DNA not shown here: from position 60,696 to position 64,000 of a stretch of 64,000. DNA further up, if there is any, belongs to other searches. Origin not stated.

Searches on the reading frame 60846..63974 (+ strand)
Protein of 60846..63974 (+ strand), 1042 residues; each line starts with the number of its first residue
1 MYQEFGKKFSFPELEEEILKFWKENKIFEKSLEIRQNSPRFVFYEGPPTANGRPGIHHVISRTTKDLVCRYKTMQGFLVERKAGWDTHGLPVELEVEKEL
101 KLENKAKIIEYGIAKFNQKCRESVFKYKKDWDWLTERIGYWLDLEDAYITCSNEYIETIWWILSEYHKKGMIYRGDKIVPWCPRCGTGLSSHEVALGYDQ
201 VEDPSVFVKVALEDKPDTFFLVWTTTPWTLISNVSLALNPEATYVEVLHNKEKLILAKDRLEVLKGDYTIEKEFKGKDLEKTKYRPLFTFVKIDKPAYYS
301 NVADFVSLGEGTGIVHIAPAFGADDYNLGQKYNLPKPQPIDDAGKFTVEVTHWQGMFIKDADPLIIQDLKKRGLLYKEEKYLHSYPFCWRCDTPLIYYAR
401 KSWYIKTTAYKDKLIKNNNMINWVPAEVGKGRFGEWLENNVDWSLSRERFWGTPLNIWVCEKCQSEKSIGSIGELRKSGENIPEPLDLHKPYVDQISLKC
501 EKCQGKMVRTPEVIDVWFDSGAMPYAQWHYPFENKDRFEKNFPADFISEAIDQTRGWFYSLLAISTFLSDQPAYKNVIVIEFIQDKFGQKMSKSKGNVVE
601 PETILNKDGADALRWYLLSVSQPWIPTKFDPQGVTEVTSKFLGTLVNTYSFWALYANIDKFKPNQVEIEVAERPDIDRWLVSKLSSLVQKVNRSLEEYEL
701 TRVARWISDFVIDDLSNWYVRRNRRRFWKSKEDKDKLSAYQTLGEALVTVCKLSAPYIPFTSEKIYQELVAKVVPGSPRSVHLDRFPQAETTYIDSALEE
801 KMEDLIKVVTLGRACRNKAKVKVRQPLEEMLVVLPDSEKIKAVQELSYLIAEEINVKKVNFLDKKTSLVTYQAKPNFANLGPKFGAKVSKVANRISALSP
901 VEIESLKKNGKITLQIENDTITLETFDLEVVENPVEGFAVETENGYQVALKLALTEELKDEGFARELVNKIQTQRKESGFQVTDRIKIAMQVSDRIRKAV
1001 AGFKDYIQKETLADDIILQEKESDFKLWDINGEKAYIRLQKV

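Call 66: find_homologous_proteins(query=window:60846-63974:+, max_evalue=1e-50)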
Query window:60846-63974:+ (1042 aa): 8000 proteins with E <= 1e-50 among 8000 candidates; the best 120 are listed.
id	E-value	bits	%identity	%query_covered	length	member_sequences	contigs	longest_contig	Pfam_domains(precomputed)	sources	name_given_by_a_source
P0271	0.0e+0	2392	99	100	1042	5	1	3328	PF09334.18,PF08264.20,PF00133.29,PF19302.5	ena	-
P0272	0.0e+0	2275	94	100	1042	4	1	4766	PF09334.18,PF08264.20,PF13603.13,PF00133.29,PF19302.5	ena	-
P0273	0.0e+0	2256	93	100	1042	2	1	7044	PF09334.18,PF08264.20,PF01921.25,PF00133.29,PF19302.5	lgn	-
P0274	0.0e+0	2224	92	100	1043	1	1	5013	PF09334.18,PF08264.20,PF01921.25,PF00133.29,PF19302.5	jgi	-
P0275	0.0e+0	2143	88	100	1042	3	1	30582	PF09334.18,PF08264.20,PF01921.25,PF00133.29,PF19302.5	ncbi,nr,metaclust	ncbi:MAG: isoleucine--tRNA ligase [candidate division Zixibacteria bacterium RBG_16_40_9]|nr:MAG: is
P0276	0.0e+0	1731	80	88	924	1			PF09334.18,PF08264.20,PF01921.25,PF00133.29,PF19302.5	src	-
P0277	0.0e+0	1684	68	100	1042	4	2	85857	PF09334.18,PF08264.20,PF01921.25,PF00133.29,PF19302.5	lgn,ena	-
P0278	0.0e+0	1666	68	100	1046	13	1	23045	PF09334.18,PF08264.20,PF01921.25,PF00133.29,PF19302.5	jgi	-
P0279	0.0e+0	1596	66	100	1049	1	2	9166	PF09334.18,PF08264.20,PF01921.25,PF00133.29,PF19302.5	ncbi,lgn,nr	ncbi:MAG: isoleucine--tRNA ligase [candidate division Zixibacteria bacterium]|nr:isoleucine--tRNA li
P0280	0.0e+0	1576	64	100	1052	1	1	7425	PF09334.18,PF08264.20,PF01921.25,PF00133.29,PF19302.5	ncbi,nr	ncbi:MAG: isoleucine--tRNA ligase [candidate division Zixibacteria bacterium]|nr:isoleucine--tRNA li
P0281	0.0e+0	1570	64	100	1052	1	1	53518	PF09334.18,PF08264.20,PF00133.29,PF19302.5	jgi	jgi:isoleucyl-tRNA synthetase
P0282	0.0e+0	1554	63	100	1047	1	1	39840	PF09334.18,PF08264.20,PF01921.25,PF00133.29,PF19302.5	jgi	-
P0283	0.0e+0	1552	63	100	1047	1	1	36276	PF09334.18,PF08264.20,PF01921.25,PF00133.29,PF19302.5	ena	-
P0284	0.0e+0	1551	63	100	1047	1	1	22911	PF09334.18,PF08264.20,PF00133.29,PF19302.5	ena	-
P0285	0.0e+0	1549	63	100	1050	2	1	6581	PF09334.18,PF08264.20,PF01921.25,PF00133.29,PF19302.5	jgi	jgi:isoleucyl-tRNA synthetase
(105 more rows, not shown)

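Call 68: find_encoding_contigs(protein=P0275, flank=10000, max_places=2)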
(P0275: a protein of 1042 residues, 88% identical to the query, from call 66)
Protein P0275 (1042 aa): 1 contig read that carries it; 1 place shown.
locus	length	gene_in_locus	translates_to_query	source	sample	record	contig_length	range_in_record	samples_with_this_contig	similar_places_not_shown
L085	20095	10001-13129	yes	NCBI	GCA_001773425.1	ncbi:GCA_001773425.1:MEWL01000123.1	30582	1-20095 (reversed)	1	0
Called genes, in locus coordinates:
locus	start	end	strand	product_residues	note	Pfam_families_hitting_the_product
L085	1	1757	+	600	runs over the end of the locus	-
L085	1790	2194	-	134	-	PF08327:AHSA1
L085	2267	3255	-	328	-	PF07992:Pyr_redox_2, PF13738:Pyr_redox_3, PF00070:Pyr_redox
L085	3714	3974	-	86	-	PF10652:DUF2480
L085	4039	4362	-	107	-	PF01521:Fe-S_biosyn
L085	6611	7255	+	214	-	-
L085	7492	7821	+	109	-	PF00072:Response_reg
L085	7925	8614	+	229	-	PF01168:Ala_racemase_N, PF02784:Orn_Arg_deC_N (faint)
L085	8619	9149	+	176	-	-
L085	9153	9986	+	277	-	PF01048:PNP_UDP_1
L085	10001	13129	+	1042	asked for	PF00133:tRNA-synt_1, PF09334:tRNA-synt_1g (weak), PF01921:tRNA-synt_1f (faint), PF08264:Anticodon_1, PF19302:DUF5915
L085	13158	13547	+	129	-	PF01258:zf-dskA_traR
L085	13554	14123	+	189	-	PF01252:Peptidase_A8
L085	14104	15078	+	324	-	PF01479:S4, PF00849:PseudoU_synth_2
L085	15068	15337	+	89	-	-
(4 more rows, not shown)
